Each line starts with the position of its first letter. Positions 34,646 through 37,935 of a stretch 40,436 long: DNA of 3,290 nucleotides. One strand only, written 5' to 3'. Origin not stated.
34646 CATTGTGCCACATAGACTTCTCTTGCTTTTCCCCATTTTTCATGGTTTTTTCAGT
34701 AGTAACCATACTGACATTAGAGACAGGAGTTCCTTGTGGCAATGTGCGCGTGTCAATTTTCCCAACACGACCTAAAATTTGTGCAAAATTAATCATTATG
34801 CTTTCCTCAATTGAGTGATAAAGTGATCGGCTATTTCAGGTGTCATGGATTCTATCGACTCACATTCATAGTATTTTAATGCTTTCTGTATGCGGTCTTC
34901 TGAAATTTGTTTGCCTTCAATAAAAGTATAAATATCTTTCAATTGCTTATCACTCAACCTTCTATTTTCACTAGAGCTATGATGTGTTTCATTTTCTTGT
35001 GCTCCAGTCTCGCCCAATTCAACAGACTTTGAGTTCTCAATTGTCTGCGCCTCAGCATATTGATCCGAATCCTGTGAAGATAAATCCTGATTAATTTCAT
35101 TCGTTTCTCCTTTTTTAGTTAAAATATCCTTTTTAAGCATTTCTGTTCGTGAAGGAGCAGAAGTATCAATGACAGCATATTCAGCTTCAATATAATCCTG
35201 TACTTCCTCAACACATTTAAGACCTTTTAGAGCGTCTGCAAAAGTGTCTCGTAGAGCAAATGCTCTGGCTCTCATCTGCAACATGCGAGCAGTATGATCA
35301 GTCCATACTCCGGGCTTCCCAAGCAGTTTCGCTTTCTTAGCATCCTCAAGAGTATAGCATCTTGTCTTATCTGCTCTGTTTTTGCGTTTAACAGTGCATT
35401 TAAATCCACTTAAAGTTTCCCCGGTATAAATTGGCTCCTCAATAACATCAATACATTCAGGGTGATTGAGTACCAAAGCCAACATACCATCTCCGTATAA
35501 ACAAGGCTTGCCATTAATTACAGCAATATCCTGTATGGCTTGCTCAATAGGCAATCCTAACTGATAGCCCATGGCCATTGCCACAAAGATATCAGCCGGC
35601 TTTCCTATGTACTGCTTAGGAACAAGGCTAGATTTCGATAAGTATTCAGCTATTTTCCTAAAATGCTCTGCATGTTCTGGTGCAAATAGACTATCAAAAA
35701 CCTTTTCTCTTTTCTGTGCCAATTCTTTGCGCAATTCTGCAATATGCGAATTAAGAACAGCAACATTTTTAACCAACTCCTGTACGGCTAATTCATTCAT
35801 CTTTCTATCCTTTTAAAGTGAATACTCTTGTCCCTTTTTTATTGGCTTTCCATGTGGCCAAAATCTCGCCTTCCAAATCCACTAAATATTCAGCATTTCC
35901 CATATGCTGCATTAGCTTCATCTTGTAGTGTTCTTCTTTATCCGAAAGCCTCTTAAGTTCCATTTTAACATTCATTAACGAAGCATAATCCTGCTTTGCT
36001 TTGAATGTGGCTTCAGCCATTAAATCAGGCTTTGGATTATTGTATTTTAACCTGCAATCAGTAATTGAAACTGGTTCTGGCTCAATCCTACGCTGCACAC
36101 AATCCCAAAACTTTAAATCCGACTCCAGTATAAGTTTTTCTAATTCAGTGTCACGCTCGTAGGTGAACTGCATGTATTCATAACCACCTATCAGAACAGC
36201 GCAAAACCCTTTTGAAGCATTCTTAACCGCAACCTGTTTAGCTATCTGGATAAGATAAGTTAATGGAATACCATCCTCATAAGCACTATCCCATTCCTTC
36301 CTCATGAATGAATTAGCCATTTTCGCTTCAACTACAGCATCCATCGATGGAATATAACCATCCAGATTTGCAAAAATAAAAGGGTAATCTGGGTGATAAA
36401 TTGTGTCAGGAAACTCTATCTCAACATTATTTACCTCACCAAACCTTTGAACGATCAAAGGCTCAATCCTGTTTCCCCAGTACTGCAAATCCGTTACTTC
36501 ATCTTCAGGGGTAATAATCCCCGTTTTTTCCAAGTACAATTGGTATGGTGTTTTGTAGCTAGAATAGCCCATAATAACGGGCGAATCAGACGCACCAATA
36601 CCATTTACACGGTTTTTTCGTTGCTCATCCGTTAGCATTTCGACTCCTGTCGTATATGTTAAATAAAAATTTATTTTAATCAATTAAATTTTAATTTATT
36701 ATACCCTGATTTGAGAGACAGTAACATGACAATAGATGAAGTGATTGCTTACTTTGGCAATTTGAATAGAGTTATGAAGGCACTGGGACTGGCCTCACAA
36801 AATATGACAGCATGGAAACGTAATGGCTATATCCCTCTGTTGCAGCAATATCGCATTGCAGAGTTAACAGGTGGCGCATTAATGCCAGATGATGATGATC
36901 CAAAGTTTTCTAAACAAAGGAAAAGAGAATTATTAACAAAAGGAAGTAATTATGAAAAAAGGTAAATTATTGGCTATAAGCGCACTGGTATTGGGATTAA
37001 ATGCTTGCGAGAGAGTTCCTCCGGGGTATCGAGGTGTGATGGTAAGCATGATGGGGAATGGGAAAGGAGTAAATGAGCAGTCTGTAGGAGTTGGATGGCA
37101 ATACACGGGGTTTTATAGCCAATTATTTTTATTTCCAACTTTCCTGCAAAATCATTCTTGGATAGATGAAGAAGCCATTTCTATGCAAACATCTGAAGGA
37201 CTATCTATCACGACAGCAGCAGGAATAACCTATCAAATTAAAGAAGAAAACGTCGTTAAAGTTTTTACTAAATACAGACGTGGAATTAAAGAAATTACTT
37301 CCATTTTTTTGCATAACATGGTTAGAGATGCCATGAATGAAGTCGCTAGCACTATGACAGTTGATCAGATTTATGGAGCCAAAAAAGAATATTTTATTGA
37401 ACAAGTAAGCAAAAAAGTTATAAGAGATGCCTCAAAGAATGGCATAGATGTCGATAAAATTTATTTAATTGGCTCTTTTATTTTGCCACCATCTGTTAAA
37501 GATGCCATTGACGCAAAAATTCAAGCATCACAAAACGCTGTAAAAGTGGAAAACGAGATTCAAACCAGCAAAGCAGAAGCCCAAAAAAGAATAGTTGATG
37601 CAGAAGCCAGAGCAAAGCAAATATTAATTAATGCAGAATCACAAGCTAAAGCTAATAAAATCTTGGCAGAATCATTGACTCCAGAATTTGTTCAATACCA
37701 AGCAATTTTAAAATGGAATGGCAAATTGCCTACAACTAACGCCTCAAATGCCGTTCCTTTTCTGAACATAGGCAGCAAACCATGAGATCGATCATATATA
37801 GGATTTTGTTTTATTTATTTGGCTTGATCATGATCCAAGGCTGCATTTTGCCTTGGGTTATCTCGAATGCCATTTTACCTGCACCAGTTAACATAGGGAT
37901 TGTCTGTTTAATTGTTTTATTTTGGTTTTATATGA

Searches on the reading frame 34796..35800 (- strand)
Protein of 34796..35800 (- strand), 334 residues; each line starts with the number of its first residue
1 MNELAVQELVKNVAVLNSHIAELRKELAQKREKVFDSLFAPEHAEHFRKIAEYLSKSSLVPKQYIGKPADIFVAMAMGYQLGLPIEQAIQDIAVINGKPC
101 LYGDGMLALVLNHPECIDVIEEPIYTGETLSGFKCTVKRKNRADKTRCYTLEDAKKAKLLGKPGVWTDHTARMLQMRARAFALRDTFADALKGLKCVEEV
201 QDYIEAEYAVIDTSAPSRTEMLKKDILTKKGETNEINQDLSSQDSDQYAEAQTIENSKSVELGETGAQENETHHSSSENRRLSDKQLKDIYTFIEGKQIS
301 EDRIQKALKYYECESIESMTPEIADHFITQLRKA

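Call 3: search_protein_families(library=pfam, proteins=[window:34796-35800:-], max_evalue=0.1)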
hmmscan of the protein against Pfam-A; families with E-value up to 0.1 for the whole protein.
window:34796-35800:- (334 aa): 2 families
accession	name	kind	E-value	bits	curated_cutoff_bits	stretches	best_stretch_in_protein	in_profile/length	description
PF03837.19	RecT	-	4.2e-06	26.9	24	1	108-206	67-193/198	RecT family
PF02538.19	Hydantoinase_B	-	0.0032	16.4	26.8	1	243-332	136-222/519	Hydantoinase B/oxoprolinase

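Call 5: search_protein_families(library=phrogs, proteins=[window:34796-35800:-], max_evalue=0.01)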
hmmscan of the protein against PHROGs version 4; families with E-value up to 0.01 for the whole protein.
window:34796-35800:- (334 aa): 6 families
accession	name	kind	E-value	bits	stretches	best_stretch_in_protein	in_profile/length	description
phrog_561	-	DNA, RNA and nucleotide metabolism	6.9e-31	109.2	1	37-256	295-510/633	RecT-like ssDNA annealing protein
phrog_4171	-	DNA, RNA and nucleotide metabolism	3.6e-16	60.8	1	48-308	44-328/392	RecT-like ssDNA annealing protein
phrog_10056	-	DNA, RNA and nucleotide metabolism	2.9e-07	31.2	1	72-282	50-274/302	RecT-like ssDNA annealing protein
phrog_2780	-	DNA, RNA and nucleotide metabolism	2.6e-05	24.8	1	161-303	172-318/369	RecT-like ssDNA annealing protein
phrog_252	-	DNA, RNA and nucleotide metabolism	4.2e-05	24.2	1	134-273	114-256/263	Bet-like ssDNA annealing protein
phrog_2760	-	DNA, RNA and nucleotide metabolism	0.002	18.6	1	127-259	113-239/257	RecT-like ssDNA annealing protein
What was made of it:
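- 34428..36683 (-): Context: exo (YqaJ, 35805-36683), recT (34796-35800) and ssb (34428-34796), the early-left operon of which the pair forms the distal end. Pfam and PHROG hits (calls 3, 5).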

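Call 39: find_related_loci(query=window:34796-35800:-, collection=viral_contigs, flank=5000)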
Query window:34796-35800:- (334 aa) in viral_contigs; peptide patterns used: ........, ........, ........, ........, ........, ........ (x = any residue, [..] = any of these).
33 stretches matched a pattern; 12 encode a relative of the query (tblastn E <= 1e-3); 12 distinct loci.
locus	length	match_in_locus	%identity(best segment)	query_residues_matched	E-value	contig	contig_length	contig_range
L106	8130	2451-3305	45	22-331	3e-79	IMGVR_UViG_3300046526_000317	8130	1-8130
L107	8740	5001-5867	43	22-334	1e-78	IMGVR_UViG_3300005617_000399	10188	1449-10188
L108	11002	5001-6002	42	22-333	2e-77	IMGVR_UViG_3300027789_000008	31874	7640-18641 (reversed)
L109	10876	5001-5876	44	22-334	3e-76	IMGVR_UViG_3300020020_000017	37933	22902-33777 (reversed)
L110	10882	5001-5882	44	22-334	6e-75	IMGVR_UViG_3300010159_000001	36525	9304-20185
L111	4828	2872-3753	44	22-334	1e-74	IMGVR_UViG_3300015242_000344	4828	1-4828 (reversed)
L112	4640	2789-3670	44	22-334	4e-74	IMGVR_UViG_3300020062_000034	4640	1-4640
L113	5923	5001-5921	43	22-333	7e-70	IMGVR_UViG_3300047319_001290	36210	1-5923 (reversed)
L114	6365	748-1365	52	2-202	3e-69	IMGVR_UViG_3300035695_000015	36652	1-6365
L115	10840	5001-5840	41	28-334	8e-67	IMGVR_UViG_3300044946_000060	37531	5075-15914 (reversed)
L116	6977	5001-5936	41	28-327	7e-66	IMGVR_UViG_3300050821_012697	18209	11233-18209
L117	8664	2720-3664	42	2-332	1e-75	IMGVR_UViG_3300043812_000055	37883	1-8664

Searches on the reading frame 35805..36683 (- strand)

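Call 3: search_protein_families(library=pfam, proteins=[window:35805-36683:-], max_evalue=0.1)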
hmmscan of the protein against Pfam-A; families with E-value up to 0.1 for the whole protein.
window:35805-36683:- (292 aa): 1 family
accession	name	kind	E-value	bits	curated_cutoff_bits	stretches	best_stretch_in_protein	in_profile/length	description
PF09588.16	YqaJ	-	1.7e-24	87.2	22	1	24-154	5-147/150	YqaJ-like viral recombinase domain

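Call 5: search_protein_families(library=phrogs, proteins=[window:35805-36683:-], max_evalue=0.01)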
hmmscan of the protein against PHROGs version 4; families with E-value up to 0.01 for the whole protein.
window:35805-36683:- (292 aa): 4 families
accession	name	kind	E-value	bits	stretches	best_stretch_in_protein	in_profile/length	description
phrog_434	-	DNA, RNA and nucleotide metabolism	2e-60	206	1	10-285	49-329/372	RecE-like recombination exonuclease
phrog_7655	-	DNA, RNA and nucleotide metabolism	4.9e-06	26.6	1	20-158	12-146/551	RecE-like recombination exonuclease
phrog_149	-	DNA, RNA and nucleotide metabolism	1.4e-05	24.6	1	14-200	617-797/1242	exonuclease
phrog_19855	-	head and packaging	0.0016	17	1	13-146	461-596/1257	virion structural protein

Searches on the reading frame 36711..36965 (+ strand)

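Call 3: search_protein_families(library=pfam, proteins=[window:36711-36965:+], max_evalue=0.1)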
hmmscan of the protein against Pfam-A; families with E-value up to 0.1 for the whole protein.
window:36711-36965:+ (84 aa): 1 family
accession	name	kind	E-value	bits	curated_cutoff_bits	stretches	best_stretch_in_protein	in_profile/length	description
PF14549.12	P22_Cro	-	5.2e-10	39.4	30.2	1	9-64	3-53/60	DNA-binding transcriptional regulator Cro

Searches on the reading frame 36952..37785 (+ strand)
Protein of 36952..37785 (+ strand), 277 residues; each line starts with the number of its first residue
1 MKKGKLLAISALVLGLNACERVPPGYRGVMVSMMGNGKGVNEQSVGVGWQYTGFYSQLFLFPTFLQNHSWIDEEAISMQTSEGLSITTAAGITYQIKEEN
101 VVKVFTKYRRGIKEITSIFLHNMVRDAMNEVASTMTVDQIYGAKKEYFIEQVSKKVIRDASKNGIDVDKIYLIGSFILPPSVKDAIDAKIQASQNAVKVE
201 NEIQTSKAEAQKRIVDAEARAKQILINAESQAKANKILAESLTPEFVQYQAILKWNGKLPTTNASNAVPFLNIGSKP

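Call 3: search_protein_families(library=pfam, proteins=[window:36952-37785:+], max_evalue=0.1)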
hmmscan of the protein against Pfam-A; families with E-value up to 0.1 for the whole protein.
window:36952-37785:+ (277 aa): 4 families
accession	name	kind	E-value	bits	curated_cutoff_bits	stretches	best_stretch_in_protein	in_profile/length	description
PF01145.31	Band_7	-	4.6e-22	79.4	23.6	1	21-210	2-176/176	SPFH domain / Band 7 family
PF15975.10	Flot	-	0.0075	16.8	27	1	200-240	5-45/124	Flotillin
PF03748.19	FliL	-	0.035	15.1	24.6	0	107-171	41-96/103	Flagellar basal body-associated protein FliL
PF21811.2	RdfA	-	0.038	14.2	27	0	205-254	58-107/195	Rod-determining factor A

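Call 7: search_protein_families(library=padloc, proteins=[window:36952-37785:+], max_evalue=0.1)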
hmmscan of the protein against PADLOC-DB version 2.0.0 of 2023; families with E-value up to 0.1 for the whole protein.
window:36952-37785:+ (277 aa): 0 families
